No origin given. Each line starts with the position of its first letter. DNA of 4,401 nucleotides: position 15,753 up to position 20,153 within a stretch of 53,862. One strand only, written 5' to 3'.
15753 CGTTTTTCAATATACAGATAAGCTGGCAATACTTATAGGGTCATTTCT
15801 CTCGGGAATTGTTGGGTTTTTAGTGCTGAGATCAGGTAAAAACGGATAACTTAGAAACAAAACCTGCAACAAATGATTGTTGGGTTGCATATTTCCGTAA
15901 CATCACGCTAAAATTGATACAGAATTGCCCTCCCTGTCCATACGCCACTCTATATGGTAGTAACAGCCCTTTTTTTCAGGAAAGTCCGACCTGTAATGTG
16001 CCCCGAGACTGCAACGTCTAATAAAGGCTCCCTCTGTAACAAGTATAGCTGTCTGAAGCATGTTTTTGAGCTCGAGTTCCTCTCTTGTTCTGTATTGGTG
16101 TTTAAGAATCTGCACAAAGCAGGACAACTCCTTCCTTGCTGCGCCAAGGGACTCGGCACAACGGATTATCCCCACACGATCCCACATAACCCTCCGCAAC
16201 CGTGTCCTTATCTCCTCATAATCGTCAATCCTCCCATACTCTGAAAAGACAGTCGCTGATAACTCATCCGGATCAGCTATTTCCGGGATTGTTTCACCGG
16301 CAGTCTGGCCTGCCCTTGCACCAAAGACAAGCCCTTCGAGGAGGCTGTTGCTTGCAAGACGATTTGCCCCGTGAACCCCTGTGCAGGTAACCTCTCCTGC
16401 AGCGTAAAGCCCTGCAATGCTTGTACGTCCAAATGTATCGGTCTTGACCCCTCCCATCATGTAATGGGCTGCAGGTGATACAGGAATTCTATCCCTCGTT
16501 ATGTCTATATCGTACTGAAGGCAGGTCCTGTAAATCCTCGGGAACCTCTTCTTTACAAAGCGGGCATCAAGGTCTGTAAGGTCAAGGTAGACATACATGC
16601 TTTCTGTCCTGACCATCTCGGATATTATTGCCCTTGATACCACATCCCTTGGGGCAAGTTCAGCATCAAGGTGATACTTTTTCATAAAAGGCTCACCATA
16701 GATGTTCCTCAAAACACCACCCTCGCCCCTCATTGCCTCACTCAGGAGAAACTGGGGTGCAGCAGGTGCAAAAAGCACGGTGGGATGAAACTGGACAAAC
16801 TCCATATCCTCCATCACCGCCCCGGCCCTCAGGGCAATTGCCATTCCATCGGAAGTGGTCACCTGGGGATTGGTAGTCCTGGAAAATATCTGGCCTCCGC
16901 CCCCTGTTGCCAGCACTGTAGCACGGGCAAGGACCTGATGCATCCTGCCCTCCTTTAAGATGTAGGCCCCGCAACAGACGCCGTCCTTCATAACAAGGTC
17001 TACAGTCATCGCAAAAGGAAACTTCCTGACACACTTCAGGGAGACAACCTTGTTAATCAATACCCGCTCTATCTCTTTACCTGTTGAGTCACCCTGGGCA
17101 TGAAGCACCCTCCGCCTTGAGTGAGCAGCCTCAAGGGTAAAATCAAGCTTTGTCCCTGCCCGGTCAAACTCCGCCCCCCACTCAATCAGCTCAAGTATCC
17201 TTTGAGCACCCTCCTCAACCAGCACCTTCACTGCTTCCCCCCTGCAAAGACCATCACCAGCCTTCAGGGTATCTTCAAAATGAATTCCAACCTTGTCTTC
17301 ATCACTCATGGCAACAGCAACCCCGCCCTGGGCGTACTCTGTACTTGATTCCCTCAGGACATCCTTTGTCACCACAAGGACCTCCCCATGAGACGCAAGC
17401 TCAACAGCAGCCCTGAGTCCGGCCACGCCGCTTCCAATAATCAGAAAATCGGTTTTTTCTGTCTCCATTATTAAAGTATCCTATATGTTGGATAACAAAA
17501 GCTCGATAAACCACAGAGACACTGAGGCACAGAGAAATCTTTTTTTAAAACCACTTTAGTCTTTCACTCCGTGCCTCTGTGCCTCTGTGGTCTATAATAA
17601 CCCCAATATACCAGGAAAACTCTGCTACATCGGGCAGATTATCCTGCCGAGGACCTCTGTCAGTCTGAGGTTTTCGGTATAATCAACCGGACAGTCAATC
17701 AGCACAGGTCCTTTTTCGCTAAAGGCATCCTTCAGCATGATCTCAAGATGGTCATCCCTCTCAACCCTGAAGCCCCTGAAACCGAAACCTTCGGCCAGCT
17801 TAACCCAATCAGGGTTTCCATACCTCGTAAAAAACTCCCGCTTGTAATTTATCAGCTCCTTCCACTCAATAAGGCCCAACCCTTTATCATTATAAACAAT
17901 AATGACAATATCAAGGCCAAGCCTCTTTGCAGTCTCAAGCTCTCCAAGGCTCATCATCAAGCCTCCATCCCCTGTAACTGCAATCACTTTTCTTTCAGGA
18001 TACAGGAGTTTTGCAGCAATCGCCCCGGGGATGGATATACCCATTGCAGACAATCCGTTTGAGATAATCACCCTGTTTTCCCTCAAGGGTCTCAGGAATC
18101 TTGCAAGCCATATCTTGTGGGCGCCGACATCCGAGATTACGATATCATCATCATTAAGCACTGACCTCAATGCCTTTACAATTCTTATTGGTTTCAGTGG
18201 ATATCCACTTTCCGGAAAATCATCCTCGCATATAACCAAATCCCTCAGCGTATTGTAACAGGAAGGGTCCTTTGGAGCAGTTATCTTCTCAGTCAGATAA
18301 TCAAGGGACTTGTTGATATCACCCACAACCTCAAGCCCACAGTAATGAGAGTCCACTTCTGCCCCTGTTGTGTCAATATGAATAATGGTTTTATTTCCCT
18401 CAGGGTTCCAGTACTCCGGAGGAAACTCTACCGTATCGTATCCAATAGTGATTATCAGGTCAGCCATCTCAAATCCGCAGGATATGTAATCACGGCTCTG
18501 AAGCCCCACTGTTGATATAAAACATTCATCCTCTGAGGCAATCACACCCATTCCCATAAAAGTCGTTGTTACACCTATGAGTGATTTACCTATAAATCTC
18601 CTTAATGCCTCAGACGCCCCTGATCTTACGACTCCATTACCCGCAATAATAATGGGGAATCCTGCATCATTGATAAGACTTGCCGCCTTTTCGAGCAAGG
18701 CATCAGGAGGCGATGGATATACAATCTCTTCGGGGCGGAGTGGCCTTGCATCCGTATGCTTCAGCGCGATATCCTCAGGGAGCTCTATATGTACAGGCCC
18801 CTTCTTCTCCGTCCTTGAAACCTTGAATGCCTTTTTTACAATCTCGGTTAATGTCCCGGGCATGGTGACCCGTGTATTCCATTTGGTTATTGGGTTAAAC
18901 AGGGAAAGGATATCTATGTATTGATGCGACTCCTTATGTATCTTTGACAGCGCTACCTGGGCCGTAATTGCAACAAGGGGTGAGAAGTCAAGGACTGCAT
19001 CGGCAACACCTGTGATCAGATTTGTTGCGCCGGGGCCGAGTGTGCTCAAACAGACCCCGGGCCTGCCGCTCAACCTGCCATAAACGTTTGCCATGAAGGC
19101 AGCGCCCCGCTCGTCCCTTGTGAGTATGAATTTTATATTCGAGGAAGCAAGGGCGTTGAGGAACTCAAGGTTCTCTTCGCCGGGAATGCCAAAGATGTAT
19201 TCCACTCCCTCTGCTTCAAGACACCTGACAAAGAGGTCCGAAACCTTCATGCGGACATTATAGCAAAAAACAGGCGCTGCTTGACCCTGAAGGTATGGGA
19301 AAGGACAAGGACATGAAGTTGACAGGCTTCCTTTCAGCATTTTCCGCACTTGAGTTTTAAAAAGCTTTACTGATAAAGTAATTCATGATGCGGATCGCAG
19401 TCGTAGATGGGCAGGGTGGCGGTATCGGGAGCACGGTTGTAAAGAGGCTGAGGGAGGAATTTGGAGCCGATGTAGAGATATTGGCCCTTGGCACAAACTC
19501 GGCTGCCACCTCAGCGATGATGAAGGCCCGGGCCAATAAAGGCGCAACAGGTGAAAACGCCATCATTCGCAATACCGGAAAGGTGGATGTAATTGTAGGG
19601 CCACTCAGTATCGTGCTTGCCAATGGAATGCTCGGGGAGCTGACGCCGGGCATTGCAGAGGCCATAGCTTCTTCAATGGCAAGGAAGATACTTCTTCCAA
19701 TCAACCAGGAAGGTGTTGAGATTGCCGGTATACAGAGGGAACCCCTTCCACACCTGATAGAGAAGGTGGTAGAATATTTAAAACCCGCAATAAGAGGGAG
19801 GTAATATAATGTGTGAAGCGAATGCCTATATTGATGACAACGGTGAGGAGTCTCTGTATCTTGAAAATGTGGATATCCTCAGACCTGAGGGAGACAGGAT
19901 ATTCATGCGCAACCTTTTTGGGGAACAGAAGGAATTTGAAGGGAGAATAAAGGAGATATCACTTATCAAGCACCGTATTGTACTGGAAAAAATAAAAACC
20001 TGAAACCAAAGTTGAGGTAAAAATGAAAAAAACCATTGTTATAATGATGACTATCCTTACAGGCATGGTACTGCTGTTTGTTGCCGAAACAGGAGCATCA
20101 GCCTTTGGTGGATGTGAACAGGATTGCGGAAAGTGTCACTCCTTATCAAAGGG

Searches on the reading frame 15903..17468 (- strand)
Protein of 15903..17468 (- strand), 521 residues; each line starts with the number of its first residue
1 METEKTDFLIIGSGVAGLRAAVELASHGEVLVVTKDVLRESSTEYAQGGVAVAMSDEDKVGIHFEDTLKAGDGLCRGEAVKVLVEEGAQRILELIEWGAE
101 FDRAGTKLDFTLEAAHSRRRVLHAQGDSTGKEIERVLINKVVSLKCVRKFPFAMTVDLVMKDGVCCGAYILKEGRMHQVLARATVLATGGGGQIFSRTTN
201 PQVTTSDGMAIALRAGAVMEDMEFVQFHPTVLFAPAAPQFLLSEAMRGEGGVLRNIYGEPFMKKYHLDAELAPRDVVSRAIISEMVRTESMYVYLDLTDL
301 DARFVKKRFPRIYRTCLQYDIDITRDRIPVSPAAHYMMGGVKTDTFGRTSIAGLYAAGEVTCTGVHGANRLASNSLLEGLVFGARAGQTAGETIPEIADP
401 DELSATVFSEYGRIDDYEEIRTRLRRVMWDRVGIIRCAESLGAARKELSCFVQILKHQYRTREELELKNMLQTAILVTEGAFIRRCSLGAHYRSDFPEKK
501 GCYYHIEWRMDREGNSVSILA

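Call 25: search_protein_families(library=pfam, proteins=[window:15903-17468:-], max_evalue=0.00001)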
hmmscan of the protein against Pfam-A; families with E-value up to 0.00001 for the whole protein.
window:15903-17468:- (521 aa): 4 families
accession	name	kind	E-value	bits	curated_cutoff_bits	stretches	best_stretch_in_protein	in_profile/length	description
PF00890.30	FAD_binding_2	-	4.3e-93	313.2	20.4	1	7-376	1-414/414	FAD binding domain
PF02910.25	Succ_DH_flav_C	-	1.7e-10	41.4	20.8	1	421-501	1-91/130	Fumarate reductase flavoprotein C-term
PF07992.20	Pyr_redox_2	-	2.4e-07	30.9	26.1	0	7-42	2-34/291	Pyridine nucleotide-disulphide oxidoreductase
PF01266.30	DAO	-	2.6e-06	27.7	27.9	1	7-175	1-145/353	FAD dependent oxidoreductase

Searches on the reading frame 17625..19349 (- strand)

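Call 25: search_protein_families(library=pfam, proteins=[window:17625-19349:-], max_evalue=0.00001)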
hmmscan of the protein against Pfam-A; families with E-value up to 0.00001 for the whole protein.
window:17625-19349:- (574 aa): 3 families
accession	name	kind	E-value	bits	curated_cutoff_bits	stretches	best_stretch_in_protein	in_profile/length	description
PF02775.26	TPP_enzyme_C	-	1.3e-43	148.8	21.9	1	407-553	1-151/151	Thiamine pyrophosphate enzyme, C-terminal TPP binding domain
PF02776.23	TPP_enzyme_N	-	4.8e-38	130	26.8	1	34-149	1-118/119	Thiamine pyrophosphate enzyme, N-terminal TPP binding domain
PF00205.28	TPP_enzyme_M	-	4.5e-26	91.6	30.4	1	219-351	1-136/137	Thiamine pyrophosphate enzyme, central domain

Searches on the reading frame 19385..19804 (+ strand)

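Call 25: search_protein_families(library=pfam, proteins=[window:19385-19804:+], max_evalue=0.00001)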
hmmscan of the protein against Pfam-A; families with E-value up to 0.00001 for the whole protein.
window:19385-19804:+ (139 aa): 1 family
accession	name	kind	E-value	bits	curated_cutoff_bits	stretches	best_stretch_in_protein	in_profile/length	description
PF12953.12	DUF3842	-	1.5e-55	187.6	28.5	1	3-130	1-128/130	Domain of unknown function (DUF3842)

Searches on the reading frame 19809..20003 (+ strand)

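Call 25: search_protein_families(library=pfam, proteins=[window:19809-20003:+], max_evalue=0.00001)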
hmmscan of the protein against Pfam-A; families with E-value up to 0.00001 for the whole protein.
window:19809-20003:+ (64 aa): 1 family
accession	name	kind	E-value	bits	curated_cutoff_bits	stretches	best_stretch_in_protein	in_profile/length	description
PF10133.14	CooT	-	2.9e-24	85.6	27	1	1-60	1-60/60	CO dehydrogenase accessory protein CooT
